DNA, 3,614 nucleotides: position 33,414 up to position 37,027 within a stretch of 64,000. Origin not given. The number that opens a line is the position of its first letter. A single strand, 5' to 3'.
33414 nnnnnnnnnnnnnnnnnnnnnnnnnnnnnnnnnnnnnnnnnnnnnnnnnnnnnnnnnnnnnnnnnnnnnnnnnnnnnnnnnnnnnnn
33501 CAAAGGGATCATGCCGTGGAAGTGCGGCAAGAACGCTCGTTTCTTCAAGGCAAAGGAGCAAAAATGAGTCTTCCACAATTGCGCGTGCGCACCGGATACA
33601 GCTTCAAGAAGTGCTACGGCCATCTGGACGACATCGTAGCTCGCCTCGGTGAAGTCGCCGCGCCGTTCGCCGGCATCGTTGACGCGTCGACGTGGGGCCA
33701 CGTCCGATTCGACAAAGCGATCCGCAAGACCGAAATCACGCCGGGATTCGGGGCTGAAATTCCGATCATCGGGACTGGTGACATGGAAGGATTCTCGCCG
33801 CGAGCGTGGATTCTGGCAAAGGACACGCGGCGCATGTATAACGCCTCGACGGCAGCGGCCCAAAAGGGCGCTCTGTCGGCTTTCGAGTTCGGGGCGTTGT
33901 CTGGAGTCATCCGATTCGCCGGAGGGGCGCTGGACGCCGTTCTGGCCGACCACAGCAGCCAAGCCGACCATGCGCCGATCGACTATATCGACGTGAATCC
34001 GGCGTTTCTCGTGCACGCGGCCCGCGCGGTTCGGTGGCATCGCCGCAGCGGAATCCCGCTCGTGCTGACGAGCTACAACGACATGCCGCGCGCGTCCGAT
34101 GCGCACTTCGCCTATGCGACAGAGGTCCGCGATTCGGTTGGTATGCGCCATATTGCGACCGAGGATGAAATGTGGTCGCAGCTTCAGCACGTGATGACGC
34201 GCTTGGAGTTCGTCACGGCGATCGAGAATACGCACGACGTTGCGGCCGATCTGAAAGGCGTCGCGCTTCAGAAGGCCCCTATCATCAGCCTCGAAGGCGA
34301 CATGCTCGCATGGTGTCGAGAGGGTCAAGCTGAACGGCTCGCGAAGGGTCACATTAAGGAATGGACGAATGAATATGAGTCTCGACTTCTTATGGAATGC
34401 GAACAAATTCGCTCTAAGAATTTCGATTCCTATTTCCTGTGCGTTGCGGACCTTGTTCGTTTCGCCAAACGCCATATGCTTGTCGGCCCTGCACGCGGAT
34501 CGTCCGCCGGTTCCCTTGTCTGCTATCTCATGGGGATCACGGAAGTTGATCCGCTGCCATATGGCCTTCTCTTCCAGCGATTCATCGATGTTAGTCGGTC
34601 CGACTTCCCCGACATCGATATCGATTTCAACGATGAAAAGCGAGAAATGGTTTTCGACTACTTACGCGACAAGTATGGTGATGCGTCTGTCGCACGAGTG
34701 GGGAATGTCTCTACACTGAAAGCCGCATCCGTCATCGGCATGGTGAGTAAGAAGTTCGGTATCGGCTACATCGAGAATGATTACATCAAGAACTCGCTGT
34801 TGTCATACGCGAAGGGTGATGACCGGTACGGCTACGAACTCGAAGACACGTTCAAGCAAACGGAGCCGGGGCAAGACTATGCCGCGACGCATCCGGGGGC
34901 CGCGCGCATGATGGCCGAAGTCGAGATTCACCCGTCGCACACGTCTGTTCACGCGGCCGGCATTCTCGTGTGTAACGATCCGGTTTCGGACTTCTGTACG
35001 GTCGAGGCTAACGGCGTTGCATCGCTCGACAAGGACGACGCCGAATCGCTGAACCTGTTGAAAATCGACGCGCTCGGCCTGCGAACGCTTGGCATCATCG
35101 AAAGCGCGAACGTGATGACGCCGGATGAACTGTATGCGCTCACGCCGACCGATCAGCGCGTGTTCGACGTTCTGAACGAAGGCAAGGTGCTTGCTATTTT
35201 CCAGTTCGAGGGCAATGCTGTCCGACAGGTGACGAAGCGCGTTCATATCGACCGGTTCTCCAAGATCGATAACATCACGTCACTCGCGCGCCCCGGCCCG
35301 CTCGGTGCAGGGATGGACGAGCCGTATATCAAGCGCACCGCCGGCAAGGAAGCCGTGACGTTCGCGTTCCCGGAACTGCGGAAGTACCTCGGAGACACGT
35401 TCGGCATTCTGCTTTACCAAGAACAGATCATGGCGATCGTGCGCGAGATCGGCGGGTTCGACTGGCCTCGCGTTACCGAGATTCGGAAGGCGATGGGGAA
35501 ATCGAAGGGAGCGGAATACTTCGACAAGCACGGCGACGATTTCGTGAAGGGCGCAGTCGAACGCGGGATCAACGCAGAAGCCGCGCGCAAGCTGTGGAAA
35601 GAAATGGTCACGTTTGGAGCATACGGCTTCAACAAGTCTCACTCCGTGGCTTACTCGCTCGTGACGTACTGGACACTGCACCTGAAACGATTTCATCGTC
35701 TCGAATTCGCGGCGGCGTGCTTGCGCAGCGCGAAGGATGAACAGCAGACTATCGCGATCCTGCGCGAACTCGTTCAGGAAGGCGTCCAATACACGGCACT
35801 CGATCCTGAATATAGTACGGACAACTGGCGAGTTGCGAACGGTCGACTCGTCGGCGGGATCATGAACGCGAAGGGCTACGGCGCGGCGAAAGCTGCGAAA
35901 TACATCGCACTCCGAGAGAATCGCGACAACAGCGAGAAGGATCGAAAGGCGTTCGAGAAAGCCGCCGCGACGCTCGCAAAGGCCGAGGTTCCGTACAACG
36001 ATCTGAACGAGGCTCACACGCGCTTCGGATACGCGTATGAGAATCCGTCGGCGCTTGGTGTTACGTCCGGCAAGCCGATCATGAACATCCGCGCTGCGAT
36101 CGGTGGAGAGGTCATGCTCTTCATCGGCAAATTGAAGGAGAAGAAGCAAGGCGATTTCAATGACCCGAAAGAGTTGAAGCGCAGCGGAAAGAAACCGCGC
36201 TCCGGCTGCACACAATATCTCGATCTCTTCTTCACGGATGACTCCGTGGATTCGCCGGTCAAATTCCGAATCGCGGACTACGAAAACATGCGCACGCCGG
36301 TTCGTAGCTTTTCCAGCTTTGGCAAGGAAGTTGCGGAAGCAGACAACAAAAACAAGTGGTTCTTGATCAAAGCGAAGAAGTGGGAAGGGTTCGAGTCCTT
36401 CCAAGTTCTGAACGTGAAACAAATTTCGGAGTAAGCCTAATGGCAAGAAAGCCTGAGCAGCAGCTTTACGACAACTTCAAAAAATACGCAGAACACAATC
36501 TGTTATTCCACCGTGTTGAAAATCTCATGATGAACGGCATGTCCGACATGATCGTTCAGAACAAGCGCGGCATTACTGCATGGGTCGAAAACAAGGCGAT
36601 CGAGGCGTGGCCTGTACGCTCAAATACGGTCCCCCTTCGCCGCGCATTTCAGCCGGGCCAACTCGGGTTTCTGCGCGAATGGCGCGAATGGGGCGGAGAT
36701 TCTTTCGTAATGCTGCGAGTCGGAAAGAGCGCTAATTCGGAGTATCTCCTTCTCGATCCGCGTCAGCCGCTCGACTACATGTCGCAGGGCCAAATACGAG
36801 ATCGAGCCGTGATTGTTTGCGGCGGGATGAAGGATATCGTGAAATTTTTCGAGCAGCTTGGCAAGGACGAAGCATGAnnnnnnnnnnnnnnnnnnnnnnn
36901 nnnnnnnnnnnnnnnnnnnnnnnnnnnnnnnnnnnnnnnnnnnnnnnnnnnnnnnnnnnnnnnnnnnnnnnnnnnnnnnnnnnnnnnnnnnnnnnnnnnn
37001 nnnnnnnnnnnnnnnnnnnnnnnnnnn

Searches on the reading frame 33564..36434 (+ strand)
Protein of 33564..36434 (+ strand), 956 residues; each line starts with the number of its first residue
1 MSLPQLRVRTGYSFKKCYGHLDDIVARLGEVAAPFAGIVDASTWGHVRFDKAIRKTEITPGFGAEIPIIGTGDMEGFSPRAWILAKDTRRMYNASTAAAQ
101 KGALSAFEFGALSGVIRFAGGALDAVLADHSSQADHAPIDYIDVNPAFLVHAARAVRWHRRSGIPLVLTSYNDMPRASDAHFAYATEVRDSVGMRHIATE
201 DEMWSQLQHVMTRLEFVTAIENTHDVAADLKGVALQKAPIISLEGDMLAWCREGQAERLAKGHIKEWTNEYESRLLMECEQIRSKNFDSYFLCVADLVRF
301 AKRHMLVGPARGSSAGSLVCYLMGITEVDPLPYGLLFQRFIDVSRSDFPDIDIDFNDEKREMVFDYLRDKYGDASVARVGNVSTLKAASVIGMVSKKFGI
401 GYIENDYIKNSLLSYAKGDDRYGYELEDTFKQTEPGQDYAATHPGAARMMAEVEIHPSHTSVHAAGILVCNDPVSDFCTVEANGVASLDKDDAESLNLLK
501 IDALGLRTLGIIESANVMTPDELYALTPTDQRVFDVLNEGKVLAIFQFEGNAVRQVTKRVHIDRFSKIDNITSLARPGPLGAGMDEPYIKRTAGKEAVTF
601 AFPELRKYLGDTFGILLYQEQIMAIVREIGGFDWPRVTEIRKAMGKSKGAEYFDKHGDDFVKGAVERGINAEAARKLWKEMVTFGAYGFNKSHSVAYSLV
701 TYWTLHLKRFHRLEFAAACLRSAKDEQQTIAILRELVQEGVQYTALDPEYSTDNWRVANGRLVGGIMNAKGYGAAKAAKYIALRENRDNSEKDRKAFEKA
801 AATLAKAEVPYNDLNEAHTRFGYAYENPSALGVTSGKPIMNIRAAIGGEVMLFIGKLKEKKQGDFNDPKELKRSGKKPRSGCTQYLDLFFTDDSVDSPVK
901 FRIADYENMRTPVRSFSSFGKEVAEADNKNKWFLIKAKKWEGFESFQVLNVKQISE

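Call 12: search_dna_similar(query=window:33564-36434:+, collection=phages, mode=protein, max_rows=40, rows=spread)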
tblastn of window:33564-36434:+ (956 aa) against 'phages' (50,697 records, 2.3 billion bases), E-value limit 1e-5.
Records with a match: 1405; places in all: 1411; records where one place covers at least 80% of the query: 356.
Best place of each record, by identity: >=99% 2; 80-90% 1; 60-80% 2; <60% 1400.
By first word of the organism name: Pseudomonas 302; Mycobacterium 282; Streptomyces 211; Gordonia 132; Bacillus 99; Staphylococcus 47; Bacteriophage 40; Microbacterium 36; Escherichia 31; Rhodococcus 22; and 56 more.
By host as written in the record: Mycobacterium smegmatis mc2 155 204; Pseudomonas aeruginosa 118; - 98; Pseudomonas aeruginosa PAO1 86; Streptomyces griseus ATCC 10137 81; Gordonia terrae 3612 65; Streptomyces lividans JI 1326 44; Mycobacterium smegmatis mc#155 37; and 235 more.
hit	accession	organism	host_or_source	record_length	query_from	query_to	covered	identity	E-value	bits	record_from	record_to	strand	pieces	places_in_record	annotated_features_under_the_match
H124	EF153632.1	Burkholderia phage BcepF1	-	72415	1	956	100%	100.0%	0e+0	1896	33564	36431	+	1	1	hypothetical protein (x2)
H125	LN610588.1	Pseudomonas phage vB_PaeM_PAO1_Ab29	Pseudomonas aeruginosa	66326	1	954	98%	56.1%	0e+0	1036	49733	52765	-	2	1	record has no annotation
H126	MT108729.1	Pseudomonas phage Epa22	Pseudomonas sp.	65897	1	954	97%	55.9%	0e+0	1035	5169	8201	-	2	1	hypothetical protein (x2)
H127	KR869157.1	Pseudomonas phage vB_PaeM_CEB_DP1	Pseudomonas aeruginosa PAO1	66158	1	954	98%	55.8%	0e+0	1032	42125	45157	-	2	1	putative DNA polymerase III alpha subunit | putative DNA polymerase III epsilon subunit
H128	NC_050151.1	Pseudomonas phage crassa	Pseudomonas aeruginosa PAO1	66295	1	954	97%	55.7%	0e+0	1031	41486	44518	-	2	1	DNA polymerase | repeat_region | 3'-5' exonuclease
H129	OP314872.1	Pseudomonas phage Kara-mokiny_kep-wari_Wadjak_3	Pseudomonas aeruginosa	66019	1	954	98%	55.5%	0e+0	1031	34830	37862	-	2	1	DNA polymerase | DNA polymerase exonuclease subunit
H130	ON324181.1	Pseudomonas phage JJ01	Pseudomonas aeruginosa PAO1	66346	1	954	96%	55.9%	0e+0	1034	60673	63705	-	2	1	DNA polymerase III subunit alpha | putative DNA polymerase III epsilon subunit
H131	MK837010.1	Pseudomonas phage Pa204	Pseudomonas aeruginosa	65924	1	954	96%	55.8%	0e+0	1031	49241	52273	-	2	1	DNA polymerase III alpha subunit | hypothetical protein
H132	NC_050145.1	Pseudomonas phage PaGU11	Pseudomonas aeruginosa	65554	1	954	96%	55.7%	0e+0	1030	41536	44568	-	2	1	DNA polymerase | 3'-5' exonuclease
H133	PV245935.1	Escherichia phage kaset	Escherichia coli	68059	1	954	100%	52.7%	0e+0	988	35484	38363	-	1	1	DNA polymerase | DNA polymerase exonuclease subunit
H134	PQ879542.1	Pseudomonas phage vB_PaeM-PTLAW1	Pseudomonas aeruginosa PA14 (DSM 19882)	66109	446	954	51%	56.0%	5e-128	546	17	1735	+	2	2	dnaE: DNA polymerase III subunit alpha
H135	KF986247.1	Mycobacterium phage Oaker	Mycobacterium smegmatis mc2 155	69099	229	794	59%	32.8%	8e-77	281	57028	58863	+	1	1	77: DNA polymerase III alpha subunit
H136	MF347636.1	Streptomyces phage NootNoot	Streptomyces griseus ATCC 10137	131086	220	768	57%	33.3%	1e-77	284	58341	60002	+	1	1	DnaE-like DNA polymerase III alpha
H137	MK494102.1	Mycobacterium phage WaldoWhy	Mycobacterium smegmatis mc2 155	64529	250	755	53%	36.0%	4e-89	318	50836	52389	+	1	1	69: DNA polymerase III alpha subunit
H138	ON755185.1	Gordonia phage Genamy16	Gordonia rubripertincta NRRL B-16540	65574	242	755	54%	35.1%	4e-79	289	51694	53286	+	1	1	81: DnaE-like polymerase III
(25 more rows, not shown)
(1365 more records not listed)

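Call 24: search_protein_families(library=pfam, proteins=[window:33564-36434:+], max_evalue=0.001)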
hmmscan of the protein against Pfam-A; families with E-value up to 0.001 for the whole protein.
window:33564-36434:+ (956 aa): 2 families
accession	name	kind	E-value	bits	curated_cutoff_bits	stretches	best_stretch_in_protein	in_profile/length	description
PF07733.18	DNA_pol3_alpha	-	7.6e-62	209.7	23.9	1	251-505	7-260/260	Bacterial DNA polymerase III alpha NTPase domain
PF17657.6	DNA_pol3_finger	-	1.4e-37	129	22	1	523-668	22-166/166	Bacterial DNA polymerase III alpha subunit finger domain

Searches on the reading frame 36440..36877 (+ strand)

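Call 24: search_protein_families(library=pfam, proteins=[window:36440-36877:+], max_evalue=0.001)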
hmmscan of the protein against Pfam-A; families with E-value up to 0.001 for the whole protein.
window:36440-36877:+ (145 aa): 0 families

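Call 74: search_protein_families(library=phrogs, proteins=[window:36440-36877:+], max_evalue=0.001)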
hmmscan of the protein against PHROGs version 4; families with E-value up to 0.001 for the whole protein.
window:36440-36877:+ (145 aa): 1 family
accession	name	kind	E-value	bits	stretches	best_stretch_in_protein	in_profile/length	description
phrog_2165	-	DNA, RNA and nucleotide metabolism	1.1e-36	126.8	1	4-129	2-126/141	DNA helicase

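Call 76: search_protein_families(library=pfam, proteins=[window:36440-36877:+], max_evalue=1)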
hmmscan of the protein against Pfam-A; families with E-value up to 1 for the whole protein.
window:36440-36877:+ (145 aa): 0 families
